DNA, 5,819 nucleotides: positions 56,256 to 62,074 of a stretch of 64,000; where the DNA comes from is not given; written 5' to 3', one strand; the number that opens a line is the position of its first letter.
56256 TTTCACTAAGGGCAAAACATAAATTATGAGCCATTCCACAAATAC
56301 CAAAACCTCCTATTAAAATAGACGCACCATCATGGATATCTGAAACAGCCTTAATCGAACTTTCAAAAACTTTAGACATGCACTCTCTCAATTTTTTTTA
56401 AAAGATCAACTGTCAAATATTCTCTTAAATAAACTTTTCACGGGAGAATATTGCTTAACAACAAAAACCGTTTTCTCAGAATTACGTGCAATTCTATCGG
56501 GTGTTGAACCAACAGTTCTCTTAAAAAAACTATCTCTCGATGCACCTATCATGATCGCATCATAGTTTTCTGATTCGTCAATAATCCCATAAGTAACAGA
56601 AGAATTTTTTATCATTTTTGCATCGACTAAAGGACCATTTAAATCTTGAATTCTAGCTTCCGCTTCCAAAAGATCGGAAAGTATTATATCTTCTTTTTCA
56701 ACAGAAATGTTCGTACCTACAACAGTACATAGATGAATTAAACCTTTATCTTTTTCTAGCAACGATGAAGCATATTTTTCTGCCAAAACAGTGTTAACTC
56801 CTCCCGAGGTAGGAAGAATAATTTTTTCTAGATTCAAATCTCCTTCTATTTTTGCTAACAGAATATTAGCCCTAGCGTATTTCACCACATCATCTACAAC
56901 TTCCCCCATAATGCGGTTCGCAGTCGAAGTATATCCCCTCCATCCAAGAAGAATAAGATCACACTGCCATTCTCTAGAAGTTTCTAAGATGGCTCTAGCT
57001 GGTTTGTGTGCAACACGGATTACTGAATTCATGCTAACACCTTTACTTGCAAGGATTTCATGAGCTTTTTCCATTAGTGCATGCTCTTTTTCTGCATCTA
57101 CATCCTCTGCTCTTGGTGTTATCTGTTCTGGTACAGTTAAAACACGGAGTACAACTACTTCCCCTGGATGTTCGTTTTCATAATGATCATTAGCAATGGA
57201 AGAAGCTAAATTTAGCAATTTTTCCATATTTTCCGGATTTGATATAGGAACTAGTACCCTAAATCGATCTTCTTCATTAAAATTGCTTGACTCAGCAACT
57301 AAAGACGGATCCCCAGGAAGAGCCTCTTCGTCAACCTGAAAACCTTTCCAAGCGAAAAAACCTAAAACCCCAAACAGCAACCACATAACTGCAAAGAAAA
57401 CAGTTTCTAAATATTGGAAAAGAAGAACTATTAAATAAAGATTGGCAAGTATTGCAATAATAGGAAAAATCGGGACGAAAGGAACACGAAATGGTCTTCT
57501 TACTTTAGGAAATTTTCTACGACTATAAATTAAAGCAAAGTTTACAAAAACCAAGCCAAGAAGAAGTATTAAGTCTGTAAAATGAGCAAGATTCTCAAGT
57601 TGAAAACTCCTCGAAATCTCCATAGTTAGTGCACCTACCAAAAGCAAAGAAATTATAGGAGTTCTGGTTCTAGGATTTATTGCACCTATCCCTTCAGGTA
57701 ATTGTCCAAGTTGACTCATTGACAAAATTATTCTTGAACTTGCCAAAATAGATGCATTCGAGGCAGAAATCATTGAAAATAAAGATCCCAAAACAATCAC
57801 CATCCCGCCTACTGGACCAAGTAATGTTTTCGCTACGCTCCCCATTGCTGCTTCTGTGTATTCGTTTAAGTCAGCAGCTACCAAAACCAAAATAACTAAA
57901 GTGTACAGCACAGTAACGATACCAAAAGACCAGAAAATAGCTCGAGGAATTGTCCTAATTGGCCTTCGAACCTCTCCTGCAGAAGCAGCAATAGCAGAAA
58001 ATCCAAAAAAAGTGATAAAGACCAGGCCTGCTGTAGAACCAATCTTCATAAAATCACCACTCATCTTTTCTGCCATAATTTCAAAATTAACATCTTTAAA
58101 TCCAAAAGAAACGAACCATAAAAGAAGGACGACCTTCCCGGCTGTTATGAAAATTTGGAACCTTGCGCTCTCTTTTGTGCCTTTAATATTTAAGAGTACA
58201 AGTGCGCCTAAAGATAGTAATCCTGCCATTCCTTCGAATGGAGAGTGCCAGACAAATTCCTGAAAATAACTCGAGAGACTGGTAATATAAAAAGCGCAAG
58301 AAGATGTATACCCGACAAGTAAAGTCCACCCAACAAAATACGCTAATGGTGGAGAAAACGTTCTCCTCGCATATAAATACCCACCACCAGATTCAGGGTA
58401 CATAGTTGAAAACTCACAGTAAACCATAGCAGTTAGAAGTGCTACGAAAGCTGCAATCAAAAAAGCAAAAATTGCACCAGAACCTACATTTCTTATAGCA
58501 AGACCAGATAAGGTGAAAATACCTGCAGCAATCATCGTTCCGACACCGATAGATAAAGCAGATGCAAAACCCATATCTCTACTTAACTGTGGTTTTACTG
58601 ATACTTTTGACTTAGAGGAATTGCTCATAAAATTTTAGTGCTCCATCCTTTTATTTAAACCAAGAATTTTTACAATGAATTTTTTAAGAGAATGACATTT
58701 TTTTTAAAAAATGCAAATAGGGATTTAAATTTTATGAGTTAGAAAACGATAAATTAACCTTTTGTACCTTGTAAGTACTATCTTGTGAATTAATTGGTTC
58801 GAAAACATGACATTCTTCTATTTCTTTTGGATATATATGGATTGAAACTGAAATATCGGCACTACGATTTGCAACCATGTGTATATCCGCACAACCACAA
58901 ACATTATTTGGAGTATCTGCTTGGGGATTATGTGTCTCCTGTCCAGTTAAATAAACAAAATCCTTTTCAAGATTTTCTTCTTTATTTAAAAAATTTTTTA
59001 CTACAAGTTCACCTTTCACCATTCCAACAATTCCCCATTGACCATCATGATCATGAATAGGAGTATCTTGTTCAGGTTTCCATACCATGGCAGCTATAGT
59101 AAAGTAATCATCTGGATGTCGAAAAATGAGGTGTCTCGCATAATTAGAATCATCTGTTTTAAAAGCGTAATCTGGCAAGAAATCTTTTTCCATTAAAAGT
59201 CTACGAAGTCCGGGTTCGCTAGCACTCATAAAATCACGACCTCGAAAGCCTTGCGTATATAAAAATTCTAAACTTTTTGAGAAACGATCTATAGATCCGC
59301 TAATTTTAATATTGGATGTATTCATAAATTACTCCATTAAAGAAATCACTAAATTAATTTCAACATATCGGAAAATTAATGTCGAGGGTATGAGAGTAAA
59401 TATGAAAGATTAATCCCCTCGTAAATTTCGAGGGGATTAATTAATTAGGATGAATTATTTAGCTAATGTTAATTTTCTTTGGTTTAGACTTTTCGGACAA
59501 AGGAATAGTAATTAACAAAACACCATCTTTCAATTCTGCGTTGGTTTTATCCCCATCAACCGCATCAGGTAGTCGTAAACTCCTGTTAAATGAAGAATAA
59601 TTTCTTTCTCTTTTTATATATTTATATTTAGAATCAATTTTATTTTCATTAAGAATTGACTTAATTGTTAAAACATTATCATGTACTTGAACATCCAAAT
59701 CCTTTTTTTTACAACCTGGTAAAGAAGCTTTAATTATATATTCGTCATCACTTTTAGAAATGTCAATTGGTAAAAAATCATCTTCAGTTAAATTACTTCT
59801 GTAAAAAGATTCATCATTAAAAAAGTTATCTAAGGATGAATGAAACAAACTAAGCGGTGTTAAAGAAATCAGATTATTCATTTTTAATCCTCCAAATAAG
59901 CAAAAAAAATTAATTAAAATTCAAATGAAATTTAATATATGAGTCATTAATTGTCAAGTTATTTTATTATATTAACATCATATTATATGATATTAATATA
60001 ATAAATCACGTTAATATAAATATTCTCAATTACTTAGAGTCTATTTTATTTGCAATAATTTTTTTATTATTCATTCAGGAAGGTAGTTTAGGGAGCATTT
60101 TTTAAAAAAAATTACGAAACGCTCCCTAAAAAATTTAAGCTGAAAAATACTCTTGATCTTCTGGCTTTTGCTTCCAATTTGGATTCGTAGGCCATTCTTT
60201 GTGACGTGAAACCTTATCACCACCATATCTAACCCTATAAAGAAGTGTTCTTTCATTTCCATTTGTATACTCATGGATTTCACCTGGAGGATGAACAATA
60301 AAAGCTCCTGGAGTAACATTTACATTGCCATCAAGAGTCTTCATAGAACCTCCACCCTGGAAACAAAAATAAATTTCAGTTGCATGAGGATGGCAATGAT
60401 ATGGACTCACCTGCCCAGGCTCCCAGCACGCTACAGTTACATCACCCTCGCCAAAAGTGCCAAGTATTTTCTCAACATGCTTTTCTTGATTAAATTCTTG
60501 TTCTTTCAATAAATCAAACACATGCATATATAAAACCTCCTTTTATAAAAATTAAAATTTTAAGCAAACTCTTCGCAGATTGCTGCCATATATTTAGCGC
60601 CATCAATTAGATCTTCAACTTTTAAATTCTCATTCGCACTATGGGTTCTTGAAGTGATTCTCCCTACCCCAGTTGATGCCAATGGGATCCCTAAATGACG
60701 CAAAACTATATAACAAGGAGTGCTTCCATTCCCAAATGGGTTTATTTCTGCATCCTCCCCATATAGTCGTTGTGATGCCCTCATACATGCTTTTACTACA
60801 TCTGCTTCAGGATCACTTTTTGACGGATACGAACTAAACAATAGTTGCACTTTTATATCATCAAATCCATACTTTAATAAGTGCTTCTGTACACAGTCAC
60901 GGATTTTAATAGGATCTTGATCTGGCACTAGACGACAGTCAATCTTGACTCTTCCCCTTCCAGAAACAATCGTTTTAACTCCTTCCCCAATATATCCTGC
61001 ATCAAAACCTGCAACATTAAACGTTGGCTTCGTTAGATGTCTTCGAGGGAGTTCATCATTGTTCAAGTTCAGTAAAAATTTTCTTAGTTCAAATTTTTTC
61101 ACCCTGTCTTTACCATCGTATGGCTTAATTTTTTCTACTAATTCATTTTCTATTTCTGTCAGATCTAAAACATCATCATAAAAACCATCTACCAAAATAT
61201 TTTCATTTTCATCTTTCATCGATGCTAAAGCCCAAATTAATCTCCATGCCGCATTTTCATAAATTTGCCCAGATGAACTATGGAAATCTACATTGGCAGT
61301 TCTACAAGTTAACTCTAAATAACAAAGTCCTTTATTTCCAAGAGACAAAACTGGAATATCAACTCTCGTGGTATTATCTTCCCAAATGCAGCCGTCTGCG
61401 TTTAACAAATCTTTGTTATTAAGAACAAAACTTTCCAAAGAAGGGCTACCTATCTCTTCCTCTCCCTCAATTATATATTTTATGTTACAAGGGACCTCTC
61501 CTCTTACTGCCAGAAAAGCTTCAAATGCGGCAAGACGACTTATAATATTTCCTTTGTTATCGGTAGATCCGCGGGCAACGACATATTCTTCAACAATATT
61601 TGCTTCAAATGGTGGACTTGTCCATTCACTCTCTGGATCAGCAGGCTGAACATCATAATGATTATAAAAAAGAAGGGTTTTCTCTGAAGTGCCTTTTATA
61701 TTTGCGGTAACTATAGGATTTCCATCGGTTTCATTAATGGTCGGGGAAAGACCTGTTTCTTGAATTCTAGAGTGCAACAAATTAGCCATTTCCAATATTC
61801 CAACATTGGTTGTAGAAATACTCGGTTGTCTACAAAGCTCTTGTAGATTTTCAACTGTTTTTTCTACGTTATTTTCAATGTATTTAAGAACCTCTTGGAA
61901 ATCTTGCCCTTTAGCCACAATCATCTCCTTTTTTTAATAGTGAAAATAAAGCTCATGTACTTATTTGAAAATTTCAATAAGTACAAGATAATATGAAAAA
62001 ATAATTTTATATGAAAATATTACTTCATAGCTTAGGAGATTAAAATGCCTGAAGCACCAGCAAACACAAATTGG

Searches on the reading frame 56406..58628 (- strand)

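Call 66: search_protein_families(library=pfam, proteins=[window:56406-58628:-], max_evalue=0.00001)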
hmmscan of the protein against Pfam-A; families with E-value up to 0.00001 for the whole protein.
window:56406-58628:- (740 aa): 3 families
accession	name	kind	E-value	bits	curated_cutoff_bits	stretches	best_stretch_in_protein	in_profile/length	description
PF13520.12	AA_permease_2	-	1.3e-38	133.4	27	1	20-406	2-407/427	Amino acid permease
PF00324.27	AA_permease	-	1.6e-36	126.4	24.6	1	25-410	3-427/470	Amino acid permease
PF00582.32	Usp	-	4.3e-22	79.6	24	1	457-592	4-140/141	Universal stress protein family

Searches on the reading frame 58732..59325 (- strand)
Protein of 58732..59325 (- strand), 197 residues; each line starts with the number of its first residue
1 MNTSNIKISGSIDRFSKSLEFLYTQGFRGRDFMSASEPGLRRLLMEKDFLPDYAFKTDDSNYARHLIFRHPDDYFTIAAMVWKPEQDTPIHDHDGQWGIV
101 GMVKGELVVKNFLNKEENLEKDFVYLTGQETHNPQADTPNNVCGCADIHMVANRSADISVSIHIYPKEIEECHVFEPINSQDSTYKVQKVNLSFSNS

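Call 66: search_protein_families(library=pfam, proteins=[window:58732-59325:-], max_evalue=0.00001)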
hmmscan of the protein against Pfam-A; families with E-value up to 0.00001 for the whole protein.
window:58732-59325:- (197 aa): 1 family
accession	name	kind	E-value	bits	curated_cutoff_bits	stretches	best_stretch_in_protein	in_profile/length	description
PF05995.18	CDO_I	-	4.5e-08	33.3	23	1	56-176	52-168/170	Cysteine dioxygenase type I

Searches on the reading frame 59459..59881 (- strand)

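Call 66: search_protein_families(library=pfam, proteins=[window:59459-59881:-], max_evalue=0.00001)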
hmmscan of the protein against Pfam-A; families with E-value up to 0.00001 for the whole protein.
window:59459-59881:- (140 aa): 2 families
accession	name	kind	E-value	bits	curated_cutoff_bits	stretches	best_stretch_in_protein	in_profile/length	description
PF00011.27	HSP20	-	7.7e-23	81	20.8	1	40-139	1-101/102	Hsp20/alpha crystallin family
PF17886.7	ArsA_HSP20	-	4.1e-08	33.1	22.5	1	45-125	1-62/63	HSP20-like domain found in ArsA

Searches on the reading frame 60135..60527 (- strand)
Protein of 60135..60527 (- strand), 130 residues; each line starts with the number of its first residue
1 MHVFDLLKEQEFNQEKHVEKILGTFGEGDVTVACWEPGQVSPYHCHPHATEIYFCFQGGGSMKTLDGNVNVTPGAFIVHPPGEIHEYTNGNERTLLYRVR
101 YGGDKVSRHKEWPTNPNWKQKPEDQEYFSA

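Call 66: search_protein_families(library=pfam, proteins=[window:60135-60527:-], max_evalue=0.00001)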
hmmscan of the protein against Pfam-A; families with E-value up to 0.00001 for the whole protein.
window:60135-60527:- (130 aa): 2 families
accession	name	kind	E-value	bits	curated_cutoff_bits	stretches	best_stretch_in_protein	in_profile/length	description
PF07883.17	Cupin_2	-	4.1e-10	39.6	27.2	1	33-91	3-60/70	Cupin domain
PF02311.25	AraC_binding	-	2.1e-07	31.2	21.1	1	37-99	12-73/135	AraC-like ligand binding domain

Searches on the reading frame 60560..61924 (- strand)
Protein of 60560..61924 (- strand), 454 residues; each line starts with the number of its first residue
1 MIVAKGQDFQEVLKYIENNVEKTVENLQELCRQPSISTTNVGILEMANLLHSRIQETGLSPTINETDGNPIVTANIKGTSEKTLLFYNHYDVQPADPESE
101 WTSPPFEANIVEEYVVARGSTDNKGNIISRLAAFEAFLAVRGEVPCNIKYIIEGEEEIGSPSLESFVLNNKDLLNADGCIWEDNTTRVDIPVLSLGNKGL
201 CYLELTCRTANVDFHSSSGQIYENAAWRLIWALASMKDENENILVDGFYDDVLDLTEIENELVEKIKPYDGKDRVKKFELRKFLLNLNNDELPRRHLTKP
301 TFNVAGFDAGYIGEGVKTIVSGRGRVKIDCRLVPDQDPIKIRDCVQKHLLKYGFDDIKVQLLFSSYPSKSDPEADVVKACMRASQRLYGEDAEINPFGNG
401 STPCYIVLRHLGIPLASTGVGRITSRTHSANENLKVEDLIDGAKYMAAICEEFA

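Call 66: search_protein_families(library=pfam, proteins=[window:60560-61924:-], max_evalue=0.00001)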
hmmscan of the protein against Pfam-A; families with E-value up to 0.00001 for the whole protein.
window:60560-61924:- (454 aa): 2 families
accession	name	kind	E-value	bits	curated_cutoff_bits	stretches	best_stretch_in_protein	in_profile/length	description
PF01546.33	Peptidase_M20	-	2.4e-25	90.1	24.6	1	85-451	1-205/206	Peptidase family M20/M25/M40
PF07687.19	M20_dimer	-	8.1e-11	42.3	21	1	196-350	2-100/107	Peptidase dimerisation domain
